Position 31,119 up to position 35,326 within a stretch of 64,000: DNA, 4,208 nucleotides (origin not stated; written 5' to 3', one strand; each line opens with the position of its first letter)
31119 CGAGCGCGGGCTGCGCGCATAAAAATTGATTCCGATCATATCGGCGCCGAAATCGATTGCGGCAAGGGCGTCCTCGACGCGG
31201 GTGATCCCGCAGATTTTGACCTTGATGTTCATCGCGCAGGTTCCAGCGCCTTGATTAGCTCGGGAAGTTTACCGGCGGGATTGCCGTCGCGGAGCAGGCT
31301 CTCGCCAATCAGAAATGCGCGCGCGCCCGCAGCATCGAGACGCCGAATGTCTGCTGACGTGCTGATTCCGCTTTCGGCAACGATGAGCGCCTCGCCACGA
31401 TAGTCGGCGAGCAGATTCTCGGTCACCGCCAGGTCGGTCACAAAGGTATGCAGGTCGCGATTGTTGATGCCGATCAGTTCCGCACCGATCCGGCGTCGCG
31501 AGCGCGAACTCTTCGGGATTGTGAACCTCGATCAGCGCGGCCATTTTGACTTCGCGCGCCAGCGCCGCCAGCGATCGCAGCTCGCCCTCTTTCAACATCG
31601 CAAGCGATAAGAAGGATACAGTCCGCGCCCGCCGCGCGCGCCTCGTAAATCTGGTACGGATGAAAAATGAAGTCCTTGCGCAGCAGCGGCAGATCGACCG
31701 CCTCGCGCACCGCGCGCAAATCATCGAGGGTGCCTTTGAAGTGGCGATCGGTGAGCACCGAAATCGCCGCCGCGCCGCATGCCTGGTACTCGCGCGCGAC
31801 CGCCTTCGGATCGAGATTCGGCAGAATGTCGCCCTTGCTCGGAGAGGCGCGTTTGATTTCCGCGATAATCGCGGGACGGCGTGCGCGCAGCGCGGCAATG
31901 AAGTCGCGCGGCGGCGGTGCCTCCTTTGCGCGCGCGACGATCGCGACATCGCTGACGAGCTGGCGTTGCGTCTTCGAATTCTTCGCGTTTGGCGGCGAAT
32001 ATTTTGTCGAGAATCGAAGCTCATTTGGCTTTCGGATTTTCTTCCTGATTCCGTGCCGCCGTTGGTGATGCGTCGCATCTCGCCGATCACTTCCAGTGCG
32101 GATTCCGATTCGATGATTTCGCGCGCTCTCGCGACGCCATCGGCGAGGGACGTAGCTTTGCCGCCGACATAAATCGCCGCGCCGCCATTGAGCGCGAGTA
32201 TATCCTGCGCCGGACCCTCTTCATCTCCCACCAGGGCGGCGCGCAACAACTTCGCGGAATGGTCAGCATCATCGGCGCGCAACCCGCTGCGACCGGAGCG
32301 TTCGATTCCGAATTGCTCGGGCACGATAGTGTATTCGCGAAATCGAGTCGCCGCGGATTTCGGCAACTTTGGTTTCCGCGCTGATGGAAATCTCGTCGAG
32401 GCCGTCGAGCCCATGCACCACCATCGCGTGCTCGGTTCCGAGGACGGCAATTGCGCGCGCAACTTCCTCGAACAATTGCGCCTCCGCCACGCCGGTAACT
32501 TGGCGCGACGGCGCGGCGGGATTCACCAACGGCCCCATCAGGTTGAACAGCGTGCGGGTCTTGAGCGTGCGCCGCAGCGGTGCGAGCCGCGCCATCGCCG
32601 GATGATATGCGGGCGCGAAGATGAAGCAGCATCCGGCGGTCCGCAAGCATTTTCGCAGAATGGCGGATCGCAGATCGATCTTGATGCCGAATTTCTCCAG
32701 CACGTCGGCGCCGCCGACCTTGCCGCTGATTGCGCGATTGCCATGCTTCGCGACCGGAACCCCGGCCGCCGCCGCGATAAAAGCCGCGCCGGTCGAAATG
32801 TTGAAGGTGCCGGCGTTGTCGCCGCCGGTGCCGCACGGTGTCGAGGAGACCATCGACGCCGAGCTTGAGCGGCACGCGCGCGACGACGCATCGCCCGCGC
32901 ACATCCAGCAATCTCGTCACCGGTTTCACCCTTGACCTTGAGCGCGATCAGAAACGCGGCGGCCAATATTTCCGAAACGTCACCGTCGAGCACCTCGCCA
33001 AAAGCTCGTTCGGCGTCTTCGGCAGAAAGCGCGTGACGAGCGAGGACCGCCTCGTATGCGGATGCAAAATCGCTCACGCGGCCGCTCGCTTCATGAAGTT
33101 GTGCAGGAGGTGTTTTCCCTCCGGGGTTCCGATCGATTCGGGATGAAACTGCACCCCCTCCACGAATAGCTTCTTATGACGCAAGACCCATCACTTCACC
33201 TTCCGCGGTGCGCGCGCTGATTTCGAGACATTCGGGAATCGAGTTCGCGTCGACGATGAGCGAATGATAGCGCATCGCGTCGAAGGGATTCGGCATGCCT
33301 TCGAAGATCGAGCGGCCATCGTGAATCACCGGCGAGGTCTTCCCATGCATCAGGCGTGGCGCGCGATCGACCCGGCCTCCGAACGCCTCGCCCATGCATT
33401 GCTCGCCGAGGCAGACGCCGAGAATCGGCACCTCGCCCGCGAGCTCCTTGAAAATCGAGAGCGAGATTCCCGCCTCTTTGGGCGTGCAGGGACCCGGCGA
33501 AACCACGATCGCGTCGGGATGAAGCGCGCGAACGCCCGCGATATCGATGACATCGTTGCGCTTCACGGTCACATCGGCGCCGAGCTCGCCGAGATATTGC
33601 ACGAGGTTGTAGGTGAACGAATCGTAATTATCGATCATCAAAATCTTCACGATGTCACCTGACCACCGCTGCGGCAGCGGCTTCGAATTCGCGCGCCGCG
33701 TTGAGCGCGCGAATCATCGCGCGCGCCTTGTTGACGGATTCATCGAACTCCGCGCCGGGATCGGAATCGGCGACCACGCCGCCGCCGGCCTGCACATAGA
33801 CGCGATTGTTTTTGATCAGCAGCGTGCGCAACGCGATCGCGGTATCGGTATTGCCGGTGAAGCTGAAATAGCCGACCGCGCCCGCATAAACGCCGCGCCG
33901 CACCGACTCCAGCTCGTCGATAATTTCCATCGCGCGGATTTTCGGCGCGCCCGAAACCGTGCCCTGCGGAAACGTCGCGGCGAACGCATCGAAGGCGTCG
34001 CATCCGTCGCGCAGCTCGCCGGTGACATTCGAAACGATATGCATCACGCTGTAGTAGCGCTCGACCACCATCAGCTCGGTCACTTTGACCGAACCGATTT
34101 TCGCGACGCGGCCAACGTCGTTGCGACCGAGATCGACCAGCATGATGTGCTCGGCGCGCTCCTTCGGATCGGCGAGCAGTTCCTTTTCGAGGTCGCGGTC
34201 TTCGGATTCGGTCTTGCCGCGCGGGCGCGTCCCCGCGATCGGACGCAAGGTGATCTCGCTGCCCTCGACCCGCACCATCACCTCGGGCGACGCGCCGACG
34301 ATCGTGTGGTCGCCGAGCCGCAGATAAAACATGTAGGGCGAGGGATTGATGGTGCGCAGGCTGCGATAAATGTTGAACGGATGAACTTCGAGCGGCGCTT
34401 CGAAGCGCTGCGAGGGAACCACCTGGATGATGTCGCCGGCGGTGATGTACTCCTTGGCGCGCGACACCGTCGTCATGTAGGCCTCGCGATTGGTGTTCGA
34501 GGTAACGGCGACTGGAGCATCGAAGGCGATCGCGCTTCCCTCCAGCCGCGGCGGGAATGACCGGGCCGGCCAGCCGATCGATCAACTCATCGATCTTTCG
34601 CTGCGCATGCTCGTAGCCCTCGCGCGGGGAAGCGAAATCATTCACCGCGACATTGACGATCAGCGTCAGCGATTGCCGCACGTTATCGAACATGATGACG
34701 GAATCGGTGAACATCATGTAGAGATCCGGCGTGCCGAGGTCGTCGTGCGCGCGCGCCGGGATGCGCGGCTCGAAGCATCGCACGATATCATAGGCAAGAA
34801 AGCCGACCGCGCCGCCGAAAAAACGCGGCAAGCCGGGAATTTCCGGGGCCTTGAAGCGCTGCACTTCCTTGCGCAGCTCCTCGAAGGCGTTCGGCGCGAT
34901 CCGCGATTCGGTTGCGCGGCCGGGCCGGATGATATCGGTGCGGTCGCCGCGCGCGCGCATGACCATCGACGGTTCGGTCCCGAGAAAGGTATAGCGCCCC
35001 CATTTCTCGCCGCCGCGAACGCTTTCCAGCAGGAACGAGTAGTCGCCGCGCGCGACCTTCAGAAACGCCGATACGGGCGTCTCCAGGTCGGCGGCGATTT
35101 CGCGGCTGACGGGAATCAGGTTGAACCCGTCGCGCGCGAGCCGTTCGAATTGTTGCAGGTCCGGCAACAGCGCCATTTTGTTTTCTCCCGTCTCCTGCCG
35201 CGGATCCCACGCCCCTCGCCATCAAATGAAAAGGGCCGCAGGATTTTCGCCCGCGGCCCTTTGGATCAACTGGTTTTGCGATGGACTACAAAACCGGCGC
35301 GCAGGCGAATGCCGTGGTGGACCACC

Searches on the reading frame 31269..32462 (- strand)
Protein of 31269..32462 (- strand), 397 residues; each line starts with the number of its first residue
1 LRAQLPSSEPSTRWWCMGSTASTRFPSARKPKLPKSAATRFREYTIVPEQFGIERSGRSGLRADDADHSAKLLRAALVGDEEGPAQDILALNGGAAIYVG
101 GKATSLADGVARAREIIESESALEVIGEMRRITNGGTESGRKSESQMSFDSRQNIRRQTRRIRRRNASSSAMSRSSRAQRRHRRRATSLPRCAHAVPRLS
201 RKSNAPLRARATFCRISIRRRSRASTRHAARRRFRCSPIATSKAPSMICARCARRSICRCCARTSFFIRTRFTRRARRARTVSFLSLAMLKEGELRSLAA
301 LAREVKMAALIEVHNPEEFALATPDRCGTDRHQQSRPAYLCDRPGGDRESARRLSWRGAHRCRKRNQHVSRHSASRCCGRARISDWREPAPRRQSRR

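Call 36: search_protein_families(library=pfam, proteins=[window:31269-32462:-], max_evalue=0.0001)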
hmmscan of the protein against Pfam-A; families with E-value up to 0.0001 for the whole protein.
window:31269-32462:- (397 aa): 2 families
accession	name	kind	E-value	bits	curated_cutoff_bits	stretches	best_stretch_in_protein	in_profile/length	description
PF00591.27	Glycos_transf_3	-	5e-13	49.7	27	1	40-122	170-252/253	Glycosyl transferase family, a/b domain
PF00218.27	IGPS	-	8.7e-05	22.3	27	0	265-322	116-174/254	Indole-3-glycerol phosphate synthase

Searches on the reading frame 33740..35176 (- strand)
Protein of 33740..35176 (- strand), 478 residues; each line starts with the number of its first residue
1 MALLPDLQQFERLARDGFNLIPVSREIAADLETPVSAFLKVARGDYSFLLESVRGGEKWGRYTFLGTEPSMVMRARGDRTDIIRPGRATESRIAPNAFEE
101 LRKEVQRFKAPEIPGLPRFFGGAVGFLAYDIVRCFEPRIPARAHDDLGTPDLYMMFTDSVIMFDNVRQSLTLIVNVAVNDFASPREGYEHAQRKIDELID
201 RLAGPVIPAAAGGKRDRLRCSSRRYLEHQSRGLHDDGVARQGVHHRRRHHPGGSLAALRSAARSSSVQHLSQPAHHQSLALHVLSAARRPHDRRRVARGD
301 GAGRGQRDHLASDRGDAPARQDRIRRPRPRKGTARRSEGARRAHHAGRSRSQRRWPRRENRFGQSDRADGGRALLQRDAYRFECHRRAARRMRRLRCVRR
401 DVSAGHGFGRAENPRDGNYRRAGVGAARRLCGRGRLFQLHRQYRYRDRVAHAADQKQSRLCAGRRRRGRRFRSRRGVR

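Call 5: search_protein_families(library=pfam, proteins=[window:33740-35176:-], max_evalue=0.001)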
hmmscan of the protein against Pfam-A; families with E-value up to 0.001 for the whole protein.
window:33740-35176:- (478 aa): 1 family
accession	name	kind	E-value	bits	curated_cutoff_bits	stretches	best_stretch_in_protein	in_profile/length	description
PF04715.19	Anth_synt_I_N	-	1.7e-33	116.3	23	1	30-172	1-140/140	Anthranilate synthase component I, N terminal region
